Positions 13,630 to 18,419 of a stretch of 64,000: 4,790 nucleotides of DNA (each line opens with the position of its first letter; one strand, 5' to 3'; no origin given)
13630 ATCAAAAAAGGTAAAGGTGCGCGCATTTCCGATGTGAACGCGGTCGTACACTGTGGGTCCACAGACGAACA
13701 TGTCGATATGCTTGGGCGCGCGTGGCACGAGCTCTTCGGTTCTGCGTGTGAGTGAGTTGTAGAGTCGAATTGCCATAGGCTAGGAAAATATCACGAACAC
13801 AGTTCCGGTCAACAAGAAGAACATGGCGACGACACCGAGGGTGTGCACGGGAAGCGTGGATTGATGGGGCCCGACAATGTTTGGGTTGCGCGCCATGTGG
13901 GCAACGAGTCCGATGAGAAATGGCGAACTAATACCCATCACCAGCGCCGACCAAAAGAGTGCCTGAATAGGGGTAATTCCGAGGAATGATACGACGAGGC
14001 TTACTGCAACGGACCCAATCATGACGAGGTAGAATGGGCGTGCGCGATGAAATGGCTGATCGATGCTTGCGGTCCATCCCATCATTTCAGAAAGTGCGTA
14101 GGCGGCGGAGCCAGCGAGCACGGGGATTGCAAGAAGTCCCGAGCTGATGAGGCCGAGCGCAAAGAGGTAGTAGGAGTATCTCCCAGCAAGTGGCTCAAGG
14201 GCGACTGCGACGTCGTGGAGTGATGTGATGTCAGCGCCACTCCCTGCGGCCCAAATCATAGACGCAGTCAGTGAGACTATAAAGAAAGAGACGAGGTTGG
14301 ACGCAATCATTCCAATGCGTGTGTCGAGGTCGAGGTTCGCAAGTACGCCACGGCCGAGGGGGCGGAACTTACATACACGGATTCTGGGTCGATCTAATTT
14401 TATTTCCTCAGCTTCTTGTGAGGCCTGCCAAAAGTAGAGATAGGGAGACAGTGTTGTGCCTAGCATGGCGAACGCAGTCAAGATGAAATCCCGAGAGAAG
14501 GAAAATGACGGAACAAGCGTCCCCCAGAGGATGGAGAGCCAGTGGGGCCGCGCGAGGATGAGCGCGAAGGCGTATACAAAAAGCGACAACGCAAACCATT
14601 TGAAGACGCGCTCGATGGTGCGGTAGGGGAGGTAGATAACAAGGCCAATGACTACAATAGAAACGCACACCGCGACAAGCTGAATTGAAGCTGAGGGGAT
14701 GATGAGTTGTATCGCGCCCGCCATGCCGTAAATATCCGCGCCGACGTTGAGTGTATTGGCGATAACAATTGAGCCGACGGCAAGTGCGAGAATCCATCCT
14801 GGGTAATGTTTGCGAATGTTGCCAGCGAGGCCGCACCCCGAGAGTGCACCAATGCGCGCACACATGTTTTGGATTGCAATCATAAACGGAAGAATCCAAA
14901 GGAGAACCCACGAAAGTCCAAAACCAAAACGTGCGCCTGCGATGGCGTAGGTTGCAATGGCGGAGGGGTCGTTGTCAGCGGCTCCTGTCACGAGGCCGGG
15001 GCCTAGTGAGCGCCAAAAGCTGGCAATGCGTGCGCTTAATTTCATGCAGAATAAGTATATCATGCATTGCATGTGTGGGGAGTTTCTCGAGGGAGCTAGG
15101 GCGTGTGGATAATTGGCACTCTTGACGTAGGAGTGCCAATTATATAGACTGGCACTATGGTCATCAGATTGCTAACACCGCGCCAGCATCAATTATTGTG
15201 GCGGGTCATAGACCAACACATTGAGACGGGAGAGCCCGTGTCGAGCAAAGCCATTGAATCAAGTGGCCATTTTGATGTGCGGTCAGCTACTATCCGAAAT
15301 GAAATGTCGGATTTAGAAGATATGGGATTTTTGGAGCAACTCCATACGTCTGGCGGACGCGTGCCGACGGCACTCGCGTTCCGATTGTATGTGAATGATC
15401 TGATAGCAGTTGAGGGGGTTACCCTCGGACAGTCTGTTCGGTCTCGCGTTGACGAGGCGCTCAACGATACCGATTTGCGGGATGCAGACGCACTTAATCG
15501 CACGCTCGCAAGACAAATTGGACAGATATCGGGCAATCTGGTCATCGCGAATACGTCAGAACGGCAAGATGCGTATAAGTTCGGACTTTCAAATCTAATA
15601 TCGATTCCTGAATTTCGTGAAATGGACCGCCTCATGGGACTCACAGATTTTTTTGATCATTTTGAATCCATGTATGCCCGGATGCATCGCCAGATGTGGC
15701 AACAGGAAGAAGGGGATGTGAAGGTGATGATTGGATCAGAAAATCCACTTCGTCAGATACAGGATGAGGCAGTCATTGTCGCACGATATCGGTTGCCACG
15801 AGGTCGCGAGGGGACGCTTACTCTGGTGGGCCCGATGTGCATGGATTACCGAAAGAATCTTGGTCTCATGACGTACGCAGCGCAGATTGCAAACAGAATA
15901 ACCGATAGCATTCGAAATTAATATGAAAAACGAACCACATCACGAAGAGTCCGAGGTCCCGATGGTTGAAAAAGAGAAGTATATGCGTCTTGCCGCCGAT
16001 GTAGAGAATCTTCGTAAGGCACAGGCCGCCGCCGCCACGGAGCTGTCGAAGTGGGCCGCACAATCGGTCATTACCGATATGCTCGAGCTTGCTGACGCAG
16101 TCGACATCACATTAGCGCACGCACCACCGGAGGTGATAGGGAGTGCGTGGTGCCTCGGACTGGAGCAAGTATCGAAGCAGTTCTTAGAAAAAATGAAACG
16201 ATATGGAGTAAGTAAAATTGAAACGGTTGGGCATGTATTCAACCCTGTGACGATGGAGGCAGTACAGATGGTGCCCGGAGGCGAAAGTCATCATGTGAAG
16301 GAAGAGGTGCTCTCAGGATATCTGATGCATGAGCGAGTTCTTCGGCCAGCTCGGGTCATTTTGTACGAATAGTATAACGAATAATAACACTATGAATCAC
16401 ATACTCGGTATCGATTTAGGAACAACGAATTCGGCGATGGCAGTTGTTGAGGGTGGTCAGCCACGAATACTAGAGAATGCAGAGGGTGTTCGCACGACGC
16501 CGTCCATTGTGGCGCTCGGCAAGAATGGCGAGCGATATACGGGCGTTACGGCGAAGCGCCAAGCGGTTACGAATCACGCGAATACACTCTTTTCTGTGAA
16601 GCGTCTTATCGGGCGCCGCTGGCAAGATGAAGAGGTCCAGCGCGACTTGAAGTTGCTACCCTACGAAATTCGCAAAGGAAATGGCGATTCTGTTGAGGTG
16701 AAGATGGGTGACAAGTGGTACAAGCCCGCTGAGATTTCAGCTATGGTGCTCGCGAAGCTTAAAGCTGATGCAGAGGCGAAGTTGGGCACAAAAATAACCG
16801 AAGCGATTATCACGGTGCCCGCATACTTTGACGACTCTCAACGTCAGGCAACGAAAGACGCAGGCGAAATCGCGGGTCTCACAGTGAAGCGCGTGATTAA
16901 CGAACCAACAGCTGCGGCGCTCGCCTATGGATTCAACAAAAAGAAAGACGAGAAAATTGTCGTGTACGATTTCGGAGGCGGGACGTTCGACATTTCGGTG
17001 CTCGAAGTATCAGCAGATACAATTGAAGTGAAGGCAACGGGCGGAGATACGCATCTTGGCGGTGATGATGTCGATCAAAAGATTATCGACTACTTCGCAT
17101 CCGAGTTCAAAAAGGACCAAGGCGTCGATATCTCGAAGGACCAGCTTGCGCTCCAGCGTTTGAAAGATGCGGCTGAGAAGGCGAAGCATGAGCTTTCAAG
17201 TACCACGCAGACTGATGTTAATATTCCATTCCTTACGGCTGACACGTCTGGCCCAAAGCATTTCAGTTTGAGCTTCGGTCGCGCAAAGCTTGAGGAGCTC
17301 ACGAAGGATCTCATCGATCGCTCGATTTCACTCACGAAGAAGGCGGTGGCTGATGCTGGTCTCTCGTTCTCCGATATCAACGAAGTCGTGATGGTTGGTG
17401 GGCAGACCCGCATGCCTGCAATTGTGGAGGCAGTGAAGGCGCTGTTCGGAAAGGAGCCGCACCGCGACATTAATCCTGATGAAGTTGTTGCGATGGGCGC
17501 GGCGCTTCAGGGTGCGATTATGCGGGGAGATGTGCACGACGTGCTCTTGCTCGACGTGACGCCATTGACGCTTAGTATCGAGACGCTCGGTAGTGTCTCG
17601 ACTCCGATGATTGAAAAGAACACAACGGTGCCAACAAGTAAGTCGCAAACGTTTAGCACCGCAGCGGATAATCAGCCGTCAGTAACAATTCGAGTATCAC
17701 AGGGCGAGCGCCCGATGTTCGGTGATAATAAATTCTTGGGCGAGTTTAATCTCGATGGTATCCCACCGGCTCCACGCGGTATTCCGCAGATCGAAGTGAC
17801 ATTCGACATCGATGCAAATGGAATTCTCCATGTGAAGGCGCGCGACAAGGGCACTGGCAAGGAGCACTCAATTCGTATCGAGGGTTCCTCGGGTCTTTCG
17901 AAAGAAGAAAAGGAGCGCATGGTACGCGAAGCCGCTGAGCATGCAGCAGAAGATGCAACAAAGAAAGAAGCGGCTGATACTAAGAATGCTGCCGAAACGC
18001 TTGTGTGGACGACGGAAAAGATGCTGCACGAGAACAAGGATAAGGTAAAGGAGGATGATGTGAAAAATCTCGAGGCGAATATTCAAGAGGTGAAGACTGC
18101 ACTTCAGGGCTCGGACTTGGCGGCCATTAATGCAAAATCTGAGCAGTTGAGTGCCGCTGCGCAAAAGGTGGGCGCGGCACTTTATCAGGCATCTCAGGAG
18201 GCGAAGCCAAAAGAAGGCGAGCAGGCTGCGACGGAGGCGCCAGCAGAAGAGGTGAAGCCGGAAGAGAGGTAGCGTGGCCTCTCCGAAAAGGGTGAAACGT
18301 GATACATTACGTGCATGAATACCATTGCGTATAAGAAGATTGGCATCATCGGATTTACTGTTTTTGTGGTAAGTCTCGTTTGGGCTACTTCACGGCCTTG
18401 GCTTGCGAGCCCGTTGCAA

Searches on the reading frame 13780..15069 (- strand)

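Call 56: search_protein_families(library=pfam, proteins=[window:13780-15069:-], max_evalue=0.00001)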
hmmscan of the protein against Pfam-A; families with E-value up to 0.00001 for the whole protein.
window:13780-15069:- (429 aa): 1 family
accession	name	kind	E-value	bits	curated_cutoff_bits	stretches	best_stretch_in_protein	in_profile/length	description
PF01566.24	Nramp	-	1.3e-73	248.6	29.8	1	38-403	1-354/357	Natural resistance-associated macrophage protein-like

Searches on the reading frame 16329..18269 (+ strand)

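Call 56: search_protein_families(library=pfam, proteins=[window:16329-18269:+], max_evalue=0.00001)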
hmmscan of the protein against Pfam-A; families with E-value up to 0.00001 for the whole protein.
window:16329-18269:+ (647 aa): 2 families
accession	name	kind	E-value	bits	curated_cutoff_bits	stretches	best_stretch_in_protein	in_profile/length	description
PF00012.26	HSP70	-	2.4e-247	822.4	20.6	1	25-620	1-599/599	Hsp70 protein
PF06723.19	MreB_Mbl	-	2.2e-14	53.5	27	1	140-391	77-315/327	MreB/Mbl protein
